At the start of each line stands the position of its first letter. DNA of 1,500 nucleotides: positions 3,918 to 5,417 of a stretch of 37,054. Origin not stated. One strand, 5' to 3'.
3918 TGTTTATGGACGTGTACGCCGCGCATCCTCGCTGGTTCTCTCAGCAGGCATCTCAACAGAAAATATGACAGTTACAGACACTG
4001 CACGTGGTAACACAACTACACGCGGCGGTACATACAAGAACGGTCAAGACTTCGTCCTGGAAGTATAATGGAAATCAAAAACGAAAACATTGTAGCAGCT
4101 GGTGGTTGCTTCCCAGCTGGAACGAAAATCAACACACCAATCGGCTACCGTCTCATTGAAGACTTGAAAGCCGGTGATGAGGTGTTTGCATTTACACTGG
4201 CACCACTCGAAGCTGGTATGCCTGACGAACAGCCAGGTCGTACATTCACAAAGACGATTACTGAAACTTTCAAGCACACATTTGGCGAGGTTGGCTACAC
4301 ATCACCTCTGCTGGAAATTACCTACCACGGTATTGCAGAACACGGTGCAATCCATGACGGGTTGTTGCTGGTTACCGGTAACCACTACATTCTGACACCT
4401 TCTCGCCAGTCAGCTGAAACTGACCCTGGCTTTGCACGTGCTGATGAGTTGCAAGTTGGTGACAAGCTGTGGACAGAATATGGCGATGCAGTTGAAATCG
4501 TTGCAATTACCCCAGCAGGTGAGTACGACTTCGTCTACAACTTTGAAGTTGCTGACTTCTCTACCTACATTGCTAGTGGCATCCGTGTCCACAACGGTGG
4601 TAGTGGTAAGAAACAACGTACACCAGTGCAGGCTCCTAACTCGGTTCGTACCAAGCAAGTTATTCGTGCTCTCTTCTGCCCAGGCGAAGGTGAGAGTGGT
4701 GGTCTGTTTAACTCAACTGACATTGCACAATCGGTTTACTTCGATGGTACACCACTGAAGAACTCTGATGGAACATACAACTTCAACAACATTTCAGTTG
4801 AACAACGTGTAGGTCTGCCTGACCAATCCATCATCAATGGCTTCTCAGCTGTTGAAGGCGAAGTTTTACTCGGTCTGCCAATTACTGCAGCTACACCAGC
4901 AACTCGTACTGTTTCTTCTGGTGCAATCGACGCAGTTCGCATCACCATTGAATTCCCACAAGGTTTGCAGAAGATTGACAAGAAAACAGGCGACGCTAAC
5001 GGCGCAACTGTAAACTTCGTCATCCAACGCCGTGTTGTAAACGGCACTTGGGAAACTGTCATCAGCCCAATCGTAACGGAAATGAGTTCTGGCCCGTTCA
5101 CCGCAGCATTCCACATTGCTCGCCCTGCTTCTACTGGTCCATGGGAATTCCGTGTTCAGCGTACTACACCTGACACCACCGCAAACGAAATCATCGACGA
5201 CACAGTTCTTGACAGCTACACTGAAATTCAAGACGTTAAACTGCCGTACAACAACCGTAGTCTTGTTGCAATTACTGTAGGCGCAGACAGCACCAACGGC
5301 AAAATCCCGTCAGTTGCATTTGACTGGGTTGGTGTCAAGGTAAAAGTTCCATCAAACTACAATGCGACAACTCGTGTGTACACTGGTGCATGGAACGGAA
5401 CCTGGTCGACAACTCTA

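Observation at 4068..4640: Mini-Hint (intein/BIL-like) domain 13 residues into the lambda-type tail-tip protein J, with Gly at +1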

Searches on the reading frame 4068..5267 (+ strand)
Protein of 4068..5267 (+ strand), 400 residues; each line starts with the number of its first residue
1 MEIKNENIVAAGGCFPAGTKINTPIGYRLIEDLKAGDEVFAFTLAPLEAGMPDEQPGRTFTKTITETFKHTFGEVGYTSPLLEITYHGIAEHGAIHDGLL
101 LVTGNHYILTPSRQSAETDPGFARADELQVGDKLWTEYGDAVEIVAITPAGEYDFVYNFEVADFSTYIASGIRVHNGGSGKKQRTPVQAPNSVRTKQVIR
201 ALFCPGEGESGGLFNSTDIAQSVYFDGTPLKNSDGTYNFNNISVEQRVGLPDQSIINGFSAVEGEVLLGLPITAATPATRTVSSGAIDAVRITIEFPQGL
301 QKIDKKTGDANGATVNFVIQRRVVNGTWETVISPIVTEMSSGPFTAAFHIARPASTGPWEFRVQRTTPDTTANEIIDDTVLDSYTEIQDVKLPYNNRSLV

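Call 8: find_homologous_proteins(query=window:4068-5267:+, max_evalue=0.001)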
Query window:4068-5267:+ (400 aa): 14 proteins with E <= 0.001 among 6402 candidates.
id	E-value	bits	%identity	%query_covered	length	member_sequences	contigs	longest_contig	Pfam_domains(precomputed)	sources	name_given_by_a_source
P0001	6.7e-67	244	59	50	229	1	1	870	PF07591.16,PF01079.26,PF13403.12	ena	-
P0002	2.2e-37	147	52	41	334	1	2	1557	PF07591.16,PF25688.1,PF01079.26,PF13403.12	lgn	-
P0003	2.8e-37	147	50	41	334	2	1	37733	PF07591.16,PF25688.1,PF01079.26,PF13403.12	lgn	-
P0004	1.8e-33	134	44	49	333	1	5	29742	PF07591.16,PF25688.1,PF01079.26,PF13403.12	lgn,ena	-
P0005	3.7e-33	133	48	41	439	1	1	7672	PF07591.16,PF05268.19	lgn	-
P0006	2.3e-31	127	50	41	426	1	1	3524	PF07591.16,PF01079.26,PF05268.19,PF13403.12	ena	-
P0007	4.3e-29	120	46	41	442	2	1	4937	PF07591.16,PF05268.19,PF13403.12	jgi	-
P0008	5.1e-29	120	46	42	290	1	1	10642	PF07591.16,PF13403.12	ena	-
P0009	8.0e-29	119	45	41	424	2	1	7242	PF07591.16,PF01079.26,PF05268.19,PF13403.12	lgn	-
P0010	6.5e-28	116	45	43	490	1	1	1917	PF07591.16,PF05268.19,PF13403.12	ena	-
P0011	1.8e-27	115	44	41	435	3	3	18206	PF07591.16,PF05268.19,PF13403.12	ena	-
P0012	3.3e-27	114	44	41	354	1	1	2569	PF07591.16,PF05268.19,PF13403.12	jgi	jgi:hypothetical protein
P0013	5.7e-7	47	34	41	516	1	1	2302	PF07591.16,PF05593.20,PF13403.12,PF14890.12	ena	-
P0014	1.5e-4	39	29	42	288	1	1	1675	PF07591.16,PF01079.26,PF13403.12,PF14890.12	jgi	jgi:hypothetical protein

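Call 11: search_protein_families(library=pfam, proteins=[P0003, P0005, P0009, P0010, P0013, P0014], max_evalue=0.01)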
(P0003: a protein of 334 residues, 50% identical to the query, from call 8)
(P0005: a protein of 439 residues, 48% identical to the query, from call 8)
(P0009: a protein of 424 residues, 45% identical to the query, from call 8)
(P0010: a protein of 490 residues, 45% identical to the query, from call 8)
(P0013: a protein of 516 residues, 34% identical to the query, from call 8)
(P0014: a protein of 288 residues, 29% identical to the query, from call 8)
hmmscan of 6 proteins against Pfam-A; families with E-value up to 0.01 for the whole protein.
P0003 (334 aa): 5 families
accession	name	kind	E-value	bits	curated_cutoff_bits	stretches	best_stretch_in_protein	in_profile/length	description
PF25688.1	P22_gp7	-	3.2e-18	66.8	28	1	148-326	24-197/230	Bacteriophage P22 DNA ejection protein gp7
PF07591.16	PT-HINT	-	2.8e-11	44.2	27.7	1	12-147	2-129/137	Pretoxin HINT domain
PF01079.26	Hint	-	7e-09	36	29.7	1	3-107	11-116/213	Hint module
PF13403.11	Hint_2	-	2.1e-06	28.6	28.4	1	5-36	2-33/147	Hint domain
PF14890.11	Intein_splicing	-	6.2e-05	23.3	35.8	0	115-147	123-155/155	Intein splicing domain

P0005 (439 aa): 4 families
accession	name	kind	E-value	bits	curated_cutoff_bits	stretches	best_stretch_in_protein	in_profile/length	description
PF07591.16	PT-HINT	-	9.4e-14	52.3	27.7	1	178-320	1-130/137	Pretoxin HINT domain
PF13403.11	Hint_2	-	2.5e-05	25.1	28.4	1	172-200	2-30/147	Hint domain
PF05268.17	GP38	-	5.8e-05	23.5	25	1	71-162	28-118/218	Phage tail fibre adhesin Gp38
PF14890.11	Intein_splicing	-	0.0013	19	35.8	0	226-319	114-155/155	Intein splicing domain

P0009 (424 aa): 5 families
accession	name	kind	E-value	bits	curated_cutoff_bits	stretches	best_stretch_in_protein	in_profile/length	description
PF07591.16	PT-HINT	-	1.3e-12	48.6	27.7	1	175-317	1-130/137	Pretoxin HINT domain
PF05268.17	GP38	-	8.9e-08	32.7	25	1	66-163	25-119/218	Phage tail fibre adhesin Gp38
PF13403.11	Hint_2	-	9.2e-08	33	28.4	1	168-275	1-113/147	Hint domain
PF01079.26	Hint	-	5.4e-07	29.9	29.7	1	163-276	7-116/213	Hint module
PF14890.11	Intein_splicing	-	0.0015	18.8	35.8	0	285-316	124-155/155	Intein splicing domain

P0010 (490 aa): 4 families
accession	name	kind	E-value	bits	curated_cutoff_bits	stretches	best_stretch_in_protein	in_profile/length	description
PF07591.16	PT-HINT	-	1.4e-11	45.3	27.7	1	244-386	1-130/137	Pretoxin HINT domain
PF13403.11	Hint_2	-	5.3e-08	33.8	28.4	1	238-268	2-32/147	Hint domain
PF05268.17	GP38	-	4.2e-06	27.2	25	1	137-233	25-118/218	Phage tail fibre adhesin Gp38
PF14890.11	Intein_splicing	-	2.5e-05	24.6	35.8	0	348-385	118-155/155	Intein splicing domain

P0013 (516 aa): 6 families
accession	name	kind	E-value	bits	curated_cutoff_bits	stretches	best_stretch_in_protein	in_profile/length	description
PF07591.16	PT-HINT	-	1.8e-22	80.5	27.7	1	283-413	2-137/137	Pretoxin HINT domain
PF13403.11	Hint_2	-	9.4e-08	33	28.4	1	276-307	2-33/147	Hint domain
PF14890.11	Intein_splicing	-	3.3e-06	27.4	35.8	1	290-366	10-90/155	Intein splicing domain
PF05593.20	RHS_repeat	-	4.7e-06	27.3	22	1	3-31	10-38/38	RHS Repeat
PF08517.17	AXH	-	0.0002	22.3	33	1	277-357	1-87/116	Ataxin-1 and HBP1 module (AXH)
PF14623.11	Vint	-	0.00022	21.5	27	1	275-358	1-72/166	Hint-domain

P0014 (288 aa): 4 families
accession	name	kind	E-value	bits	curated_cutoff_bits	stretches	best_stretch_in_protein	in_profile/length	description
PF07591.16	PT-HINT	-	6.9e-25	88.3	27.7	1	55-187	2-137/137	Pretoxin HINT domain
PF14890.11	Intein_splicing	-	3.9e-09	36.9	35.8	1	61-144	9-94/155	Intein splicing domain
PF13403.11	Hint_2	-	1.3e-07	32.6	28.4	1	48-91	2-45/147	Hint domain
PF01079.26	Hint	-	3.8e-06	27.1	29.7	1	44-148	9-120/213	Hint module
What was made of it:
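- Closest known: Pretoxin-HINT. Same: RHS/PT-HINT proteins P0013 and P0014 are detectable homologues (calls 8, 11).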

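Call 12: find_encoding_contigs(protein=P0003, flank=10000, max_places=3)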
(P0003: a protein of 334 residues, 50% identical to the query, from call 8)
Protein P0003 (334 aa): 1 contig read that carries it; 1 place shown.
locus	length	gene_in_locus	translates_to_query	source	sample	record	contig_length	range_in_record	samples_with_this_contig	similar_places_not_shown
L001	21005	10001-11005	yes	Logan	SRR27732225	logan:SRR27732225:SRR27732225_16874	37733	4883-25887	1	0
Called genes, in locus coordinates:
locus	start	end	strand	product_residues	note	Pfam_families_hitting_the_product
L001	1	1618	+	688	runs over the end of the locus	PF16510:P22_portal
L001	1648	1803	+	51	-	-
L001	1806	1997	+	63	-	-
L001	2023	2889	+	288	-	-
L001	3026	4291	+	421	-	PF11651:P22_CoatProtein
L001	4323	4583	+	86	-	-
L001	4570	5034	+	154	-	PF11650:P22_Tail-4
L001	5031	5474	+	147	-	-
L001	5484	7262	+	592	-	-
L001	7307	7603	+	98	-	-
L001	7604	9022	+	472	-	PF11134:Phage_stabilise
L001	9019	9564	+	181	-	-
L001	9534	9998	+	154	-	PF11039:DUF2824, PF13420:Acetyltransf_4 (weak)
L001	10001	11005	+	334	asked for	PF01079:Hint, PF07591:PT-HINT, PF13403:Hint_2 (weak), PF25688:P22_gp7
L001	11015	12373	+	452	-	-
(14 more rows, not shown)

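Call 45: find_encoding_contigs(protein=P0011, flank=8000, max_places=2)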
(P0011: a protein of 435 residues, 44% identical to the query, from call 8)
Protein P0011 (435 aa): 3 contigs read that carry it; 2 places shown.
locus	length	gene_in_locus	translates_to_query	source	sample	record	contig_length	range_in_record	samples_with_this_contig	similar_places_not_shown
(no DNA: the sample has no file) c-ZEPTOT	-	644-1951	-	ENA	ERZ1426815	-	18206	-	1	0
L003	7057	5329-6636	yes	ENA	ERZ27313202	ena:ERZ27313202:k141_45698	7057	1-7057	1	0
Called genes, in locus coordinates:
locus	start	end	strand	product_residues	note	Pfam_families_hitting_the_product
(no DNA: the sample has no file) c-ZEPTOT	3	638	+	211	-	?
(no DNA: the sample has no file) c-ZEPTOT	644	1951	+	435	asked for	PF05268:GP38, PF13403:Hint_2, PF07591:PT-HINT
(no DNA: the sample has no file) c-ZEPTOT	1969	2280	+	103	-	-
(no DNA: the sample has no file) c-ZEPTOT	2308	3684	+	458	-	-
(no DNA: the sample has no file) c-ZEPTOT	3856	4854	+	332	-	-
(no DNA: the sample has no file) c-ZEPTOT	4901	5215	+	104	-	-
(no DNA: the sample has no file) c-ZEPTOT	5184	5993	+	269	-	-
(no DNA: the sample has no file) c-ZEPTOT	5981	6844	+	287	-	-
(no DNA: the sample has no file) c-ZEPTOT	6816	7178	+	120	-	-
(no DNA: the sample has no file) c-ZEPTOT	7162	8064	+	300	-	-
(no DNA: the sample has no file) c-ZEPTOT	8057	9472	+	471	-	PF04055:Radical_SAM (weak)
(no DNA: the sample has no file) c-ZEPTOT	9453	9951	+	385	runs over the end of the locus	PF04055:Radical_SAM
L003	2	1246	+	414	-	?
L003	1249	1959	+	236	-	-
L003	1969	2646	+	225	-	-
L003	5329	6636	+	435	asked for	PF05268:GP38, PF13403:Hint_2, PF07591:PT-HINT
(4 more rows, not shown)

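Call 57: search_protein_families(library=pfam, proteins=[P0009, P0011, P0006], max_evalue=0.01)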
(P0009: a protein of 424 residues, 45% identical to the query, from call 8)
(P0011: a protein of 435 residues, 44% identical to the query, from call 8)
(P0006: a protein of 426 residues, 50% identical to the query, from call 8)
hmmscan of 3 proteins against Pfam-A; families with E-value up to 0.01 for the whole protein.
P0009 (424 aa): 5 families
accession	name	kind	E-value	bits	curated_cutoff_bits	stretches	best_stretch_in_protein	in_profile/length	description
PF07591.16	PT-HINT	-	1.3e-12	48.6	27.7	1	175-317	1-130/137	Pretoxin HINT domain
PF05268.17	GP38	-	8.9e-08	32.7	25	1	66-163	25-119/218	Phage tail fibre adhesin Gp38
PF13403.11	Hint_2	-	9.2e-08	33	28.4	1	168-275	1-113/147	Hint domain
PF01079.26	Hint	-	5.4e-07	29.9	29.7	1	163-276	7-116/213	Hint module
PF14890.11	Intein_splicing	-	0.0015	18.8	35.8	0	285-316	124-155/155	Intein splicing domain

P0011 (435 aa): 5 families
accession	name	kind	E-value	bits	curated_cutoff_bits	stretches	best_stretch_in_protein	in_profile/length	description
PF07591.16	PT-HINT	-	4.5e-11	43.6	27.7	1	182-328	1-130/137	Pretoxin HINT domain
PF13403.11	Hint_2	-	7.5e-09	36.5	28.4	1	175-298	1-125/147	Hint domain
PF05268.17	GP38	-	1.6e-07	31.9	25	1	60-170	18-119/218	Phage tail fibre adhesin Gp38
PF01079.26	Hint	-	0.00033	20.8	29.7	1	172-292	9-123/213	Hint module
PF14890.11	Intein_splicing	-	0.0038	17.5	35.8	0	293-327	121-155/155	Intein splicing domain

P0006 (426 aa): 5 families
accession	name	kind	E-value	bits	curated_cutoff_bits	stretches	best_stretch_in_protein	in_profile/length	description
PF07591.16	PT-HINT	-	2.3e-11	44.6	27.7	1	177-307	2-124/137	Pretoxin HINT domain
PF01079.26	Hint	-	2.6e-08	34.1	29.7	1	167-278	10-122/213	Hint module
PF13403.11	Hint_2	-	7.2e-08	33.4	28.4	1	170-275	2-117/147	Hint domain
PF05268.17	GP38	-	1e-06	29.2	25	1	65-168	24-123/218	Phage tail fibre adhesin Gp38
PF05203.21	Hom_end_hint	-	0.00017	22.1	32.1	1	170-205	1-37/228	Hom_end-associated Hint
